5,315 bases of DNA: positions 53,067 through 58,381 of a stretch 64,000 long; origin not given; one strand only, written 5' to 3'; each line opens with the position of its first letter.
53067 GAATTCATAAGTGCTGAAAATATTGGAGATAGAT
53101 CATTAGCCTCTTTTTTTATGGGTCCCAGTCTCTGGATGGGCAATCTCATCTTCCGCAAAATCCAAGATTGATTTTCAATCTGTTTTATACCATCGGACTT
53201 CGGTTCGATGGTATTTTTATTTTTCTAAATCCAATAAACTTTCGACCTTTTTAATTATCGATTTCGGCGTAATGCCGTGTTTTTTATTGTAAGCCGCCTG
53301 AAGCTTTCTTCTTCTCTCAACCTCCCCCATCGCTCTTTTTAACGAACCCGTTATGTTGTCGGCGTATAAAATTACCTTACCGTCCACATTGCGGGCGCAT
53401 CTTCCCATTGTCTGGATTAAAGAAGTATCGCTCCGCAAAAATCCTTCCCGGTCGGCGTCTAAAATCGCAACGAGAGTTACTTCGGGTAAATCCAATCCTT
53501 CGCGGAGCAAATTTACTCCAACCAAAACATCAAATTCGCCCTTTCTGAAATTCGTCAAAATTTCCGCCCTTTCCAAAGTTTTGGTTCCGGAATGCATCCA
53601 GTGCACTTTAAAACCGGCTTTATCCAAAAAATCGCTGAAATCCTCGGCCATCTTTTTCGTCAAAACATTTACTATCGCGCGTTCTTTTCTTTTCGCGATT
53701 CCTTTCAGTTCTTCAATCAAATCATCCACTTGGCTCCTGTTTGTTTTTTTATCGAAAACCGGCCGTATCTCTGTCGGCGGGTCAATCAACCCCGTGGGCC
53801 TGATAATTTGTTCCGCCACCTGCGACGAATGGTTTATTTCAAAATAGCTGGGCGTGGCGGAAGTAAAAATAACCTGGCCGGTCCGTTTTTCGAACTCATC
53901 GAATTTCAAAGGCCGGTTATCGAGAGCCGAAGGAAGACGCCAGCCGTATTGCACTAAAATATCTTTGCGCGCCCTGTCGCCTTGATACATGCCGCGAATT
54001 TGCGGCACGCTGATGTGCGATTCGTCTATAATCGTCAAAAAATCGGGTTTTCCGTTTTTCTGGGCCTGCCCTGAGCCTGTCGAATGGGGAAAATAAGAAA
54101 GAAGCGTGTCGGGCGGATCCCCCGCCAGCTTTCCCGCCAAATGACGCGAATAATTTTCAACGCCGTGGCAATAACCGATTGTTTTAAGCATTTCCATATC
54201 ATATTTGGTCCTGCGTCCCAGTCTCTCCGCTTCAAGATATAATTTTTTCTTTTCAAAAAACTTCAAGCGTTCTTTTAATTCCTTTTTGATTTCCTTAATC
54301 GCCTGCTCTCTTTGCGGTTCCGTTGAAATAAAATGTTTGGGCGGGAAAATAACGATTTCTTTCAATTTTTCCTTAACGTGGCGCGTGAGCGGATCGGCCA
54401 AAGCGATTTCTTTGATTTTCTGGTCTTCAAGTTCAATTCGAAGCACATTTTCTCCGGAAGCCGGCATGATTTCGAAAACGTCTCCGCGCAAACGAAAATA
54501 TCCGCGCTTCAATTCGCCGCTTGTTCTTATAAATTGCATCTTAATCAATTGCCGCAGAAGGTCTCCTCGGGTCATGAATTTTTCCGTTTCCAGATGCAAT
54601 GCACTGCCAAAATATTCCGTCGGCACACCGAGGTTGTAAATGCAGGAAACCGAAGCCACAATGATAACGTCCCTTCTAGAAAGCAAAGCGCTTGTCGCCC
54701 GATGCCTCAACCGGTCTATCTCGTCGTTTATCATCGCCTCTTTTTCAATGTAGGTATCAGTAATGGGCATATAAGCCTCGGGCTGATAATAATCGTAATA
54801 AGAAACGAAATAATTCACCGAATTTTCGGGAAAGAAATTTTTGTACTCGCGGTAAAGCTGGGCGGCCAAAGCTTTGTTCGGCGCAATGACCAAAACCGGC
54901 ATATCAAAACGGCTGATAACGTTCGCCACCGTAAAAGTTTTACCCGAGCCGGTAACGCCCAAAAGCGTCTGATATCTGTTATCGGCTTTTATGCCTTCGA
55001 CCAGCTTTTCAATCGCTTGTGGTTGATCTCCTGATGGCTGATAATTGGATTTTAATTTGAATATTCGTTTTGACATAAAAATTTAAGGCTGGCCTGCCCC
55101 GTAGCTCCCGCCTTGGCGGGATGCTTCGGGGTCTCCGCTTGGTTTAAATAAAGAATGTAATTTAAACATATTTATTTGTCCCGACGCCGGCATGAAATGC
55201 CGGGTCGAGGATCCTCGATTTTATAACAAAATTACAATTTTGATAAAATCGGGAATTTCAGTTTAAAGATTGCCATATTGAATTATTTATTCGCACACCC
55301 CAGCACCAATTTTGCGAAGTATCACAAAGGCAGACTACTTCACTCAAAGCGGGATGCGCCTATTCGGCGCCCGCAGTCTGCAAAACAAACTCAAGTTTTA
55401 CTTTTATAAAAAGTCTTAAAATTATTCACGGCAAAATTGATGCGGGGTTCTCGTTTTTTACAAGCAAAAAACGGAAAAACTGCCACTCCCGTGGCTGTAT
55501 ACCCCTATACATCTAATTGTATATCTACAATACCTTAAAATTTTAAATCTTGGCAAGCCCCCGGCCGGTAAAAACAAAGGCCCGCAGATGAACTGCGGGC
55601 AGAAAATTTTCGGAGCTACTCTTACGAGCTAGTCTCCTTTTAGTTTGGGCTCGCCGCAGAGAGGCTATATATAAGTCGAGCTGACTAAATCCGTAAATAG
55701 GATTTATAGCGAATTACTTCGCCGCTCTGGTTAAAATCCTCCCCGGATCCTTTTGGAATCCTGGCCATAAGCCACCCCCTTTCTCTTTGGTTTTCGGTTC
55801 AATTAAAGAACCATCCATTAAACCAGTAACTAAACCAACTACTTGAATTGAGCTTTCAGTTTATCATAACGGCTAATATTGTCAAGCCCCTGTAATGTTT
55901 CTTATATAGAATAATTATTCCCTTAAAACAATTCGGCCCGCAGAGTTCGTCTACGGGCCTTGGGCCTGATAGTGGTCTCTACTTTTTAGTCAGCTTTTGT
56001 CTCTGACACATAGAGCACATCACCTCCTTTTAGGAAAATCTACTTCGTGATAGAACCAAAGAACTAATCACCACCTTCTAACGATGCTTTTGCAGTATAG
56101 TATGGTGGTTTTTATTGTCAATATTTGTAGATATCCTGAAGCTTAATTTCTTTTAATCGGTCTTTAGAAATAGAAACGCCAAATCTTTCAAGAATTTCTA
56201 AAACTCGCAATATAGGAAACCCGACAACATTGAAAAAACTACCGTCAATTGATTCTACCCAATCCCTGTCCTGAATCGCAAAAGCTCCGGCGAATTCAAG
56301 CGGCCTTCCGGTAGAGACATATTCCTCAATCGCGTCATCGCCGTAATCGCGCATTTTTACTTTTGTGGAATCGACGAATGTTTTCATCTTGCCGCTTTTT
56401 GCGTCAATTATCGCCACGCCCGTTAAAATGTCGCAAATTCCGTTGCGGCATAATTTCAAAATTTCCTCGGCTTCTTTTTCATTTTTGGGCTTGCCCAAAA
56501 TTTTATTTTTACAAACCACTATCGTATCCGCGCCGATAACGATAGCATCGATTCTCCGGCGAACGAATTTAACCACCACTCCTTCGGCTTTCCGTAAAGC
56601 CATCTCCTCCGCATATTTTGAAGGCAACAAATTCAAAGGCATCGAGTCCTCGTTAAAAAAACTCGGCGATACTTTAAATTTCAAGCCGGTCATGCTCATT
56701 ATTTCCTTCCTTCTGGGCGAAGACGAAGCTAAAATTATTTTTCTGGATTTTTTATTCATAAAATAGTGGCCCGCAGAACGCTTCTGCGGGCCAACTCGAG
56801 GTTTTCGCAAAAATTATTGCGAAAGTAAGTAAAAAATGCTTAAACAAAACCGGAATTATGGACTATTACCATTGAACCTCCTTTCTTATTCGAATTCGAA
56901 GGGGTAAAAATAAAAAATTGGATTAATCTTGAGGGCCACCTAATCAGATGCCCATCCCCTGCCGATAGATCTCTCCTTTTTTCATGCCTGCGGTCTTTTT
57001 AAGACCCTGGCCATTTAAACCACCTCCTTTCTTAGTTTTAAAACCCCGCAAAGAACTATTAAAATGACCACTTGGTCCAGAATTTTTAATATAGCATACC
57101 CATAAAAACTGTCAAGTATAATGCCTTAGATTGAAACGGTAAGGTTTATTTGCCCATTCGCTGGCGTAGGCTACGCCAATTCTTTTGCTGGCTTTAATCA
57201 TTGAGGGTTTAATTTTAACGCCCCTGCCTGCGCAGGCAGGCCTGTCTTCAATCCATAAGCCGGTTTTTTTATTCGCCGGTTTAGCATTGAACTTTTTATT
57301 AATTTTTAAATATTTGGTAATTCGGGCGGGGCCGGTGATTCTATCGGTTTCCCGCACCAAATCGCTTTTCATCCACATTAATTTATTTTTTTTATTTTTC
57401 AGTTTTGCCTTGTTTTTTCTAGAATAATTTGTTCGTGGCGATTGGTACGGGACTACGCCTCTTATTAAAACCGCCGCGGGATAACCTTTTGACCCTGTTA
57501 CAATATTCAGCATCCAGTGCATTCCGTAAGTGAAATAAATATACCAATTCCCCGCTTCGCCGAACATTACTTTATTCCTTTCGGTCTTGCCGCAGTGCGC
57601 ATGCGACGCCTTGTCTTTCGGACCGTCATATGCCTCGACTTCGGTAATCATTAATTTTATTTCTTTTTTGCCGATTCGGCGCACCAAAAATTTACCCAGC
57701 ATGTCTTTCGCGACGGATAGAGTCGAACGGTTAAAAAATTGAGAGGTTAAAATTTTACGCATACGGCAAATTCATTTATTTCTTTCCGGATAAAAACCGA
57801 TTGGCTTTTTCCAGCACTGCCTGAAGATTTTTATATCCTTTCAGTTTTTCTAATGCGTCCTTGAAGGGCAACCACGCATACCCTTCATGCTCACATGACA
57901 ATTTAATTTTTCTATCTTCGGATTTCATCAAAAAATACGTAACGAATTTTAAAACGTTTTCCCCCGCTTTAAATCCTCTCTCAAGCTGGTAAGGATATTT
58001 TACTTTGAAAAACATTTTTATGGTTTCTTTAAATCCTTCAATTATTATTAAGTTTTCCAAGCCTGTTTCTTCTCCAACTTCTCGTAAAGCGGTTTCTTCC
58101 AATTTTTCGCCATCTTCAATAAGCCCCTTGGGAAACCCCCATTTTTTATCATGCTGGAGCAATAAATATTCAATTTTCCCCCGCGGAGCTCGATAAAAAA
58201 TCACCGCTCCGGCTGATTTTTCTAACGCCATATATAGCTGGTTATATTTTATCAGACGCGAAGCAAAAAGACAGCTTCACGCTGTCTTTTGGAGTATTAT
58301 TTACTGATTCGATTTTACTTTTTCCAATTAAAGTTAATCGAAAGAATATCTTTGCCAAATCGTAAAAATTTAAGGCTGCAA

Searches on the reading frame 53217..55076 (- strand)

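Call 21: search_protein_families(library=pfam, proteins=[window:53217-55076:-], max_evalue=0.001)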
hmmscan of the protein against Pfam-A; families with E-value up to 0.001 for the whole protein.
window:53217-55076:- (619 aa): 6 families
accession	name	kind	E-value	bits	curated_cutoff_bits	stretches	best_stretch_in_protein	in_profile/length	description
PF17757.6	UvrB_inter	-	2e-22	79.5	22.9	1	160-249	1-91/91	UvrB interaction domain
PF00271.37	Helicase_C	-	6.1e-22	78.4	23.5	1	451-563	4-109/110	Helicase conserved C-terminal domain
PF12344.14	UvrB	-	2.1e-20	72.7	27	1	570-611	1-42/43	Ultra-violet resistance protein B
PF04851.21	ResIII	-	1.5e-12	48.2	22.5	1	14-86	4-81/164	Type III restriction enzyme, res subunit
PF00270.35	DEAD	-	1.2e-08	35.3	26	1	18-86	4-73/167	DEAD/DEAH box helicase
PF13604.12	AAA_30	-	0.00072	19.8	27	0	17-79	5-67/191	AAA domain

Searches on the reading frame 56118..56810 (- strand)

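Call 21: search_protein_families(library=pfam, proteins=[window:56118-56810:-], max_evalue=0.001)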
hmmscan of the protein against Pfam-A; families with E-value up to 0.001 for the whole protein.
window:56118-56810:- (230 aa): 1 family
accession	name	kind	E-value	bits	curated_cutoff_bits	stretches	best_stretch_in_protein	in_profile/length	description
PF02545.19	Maf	-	5.2e-50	170.2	27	1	24-210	1-187/187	Maf-like protein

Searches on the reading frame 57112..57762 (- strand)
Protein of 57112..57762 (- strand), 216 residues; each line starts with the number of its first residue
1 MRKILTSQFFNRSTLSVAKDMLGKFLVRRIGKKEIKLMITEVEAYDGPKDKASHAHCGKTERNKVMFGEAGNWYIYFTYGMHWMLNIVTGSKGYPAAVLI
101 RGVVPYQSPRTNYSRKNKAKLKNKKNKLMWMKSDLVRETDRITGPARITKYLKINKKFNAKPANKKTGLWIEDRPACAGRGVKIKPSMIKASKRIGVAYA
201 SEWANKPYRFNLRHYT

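Call 21: search_protein_families(library=pfam, proteins=[window:57112-57762:-], max_evalue=0.001)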
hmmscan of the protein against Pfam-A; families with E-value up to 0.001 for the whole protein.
window:57112-57762:- (216 aa): 1 family
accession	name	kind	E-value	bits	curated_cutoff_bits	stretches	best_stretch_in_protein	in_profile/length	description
PF02245.21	Pur_DNA_glyco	-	2.6e-54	183.8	27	1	8-213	1-178/181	Methylpurine-DNA glycosylase (MPG)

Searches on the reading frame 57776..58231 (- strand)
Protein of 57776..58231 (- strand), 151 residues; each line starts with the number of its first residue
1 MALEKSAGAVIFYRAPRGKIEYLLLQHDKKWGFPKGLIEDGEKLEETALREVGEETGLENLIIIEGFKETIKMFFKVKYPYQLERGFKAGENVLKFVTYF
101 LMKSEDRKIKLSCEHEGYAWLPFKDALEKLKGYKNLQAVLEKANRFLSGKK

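Call 21: search_protein_families(library=pfam, proteins=[window:57776-58231:-], max_evalue=0.001)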
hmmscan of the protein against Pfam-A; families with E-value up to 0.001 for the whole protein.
window:57776-58231:- (151 aa): 1 family
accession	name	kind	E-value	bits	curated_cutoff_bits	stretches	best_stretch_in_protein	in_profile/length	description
PF00293.34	NUDIX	-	1.7e-17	64.1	21.1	1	8-132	5-123/134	NUDIX domain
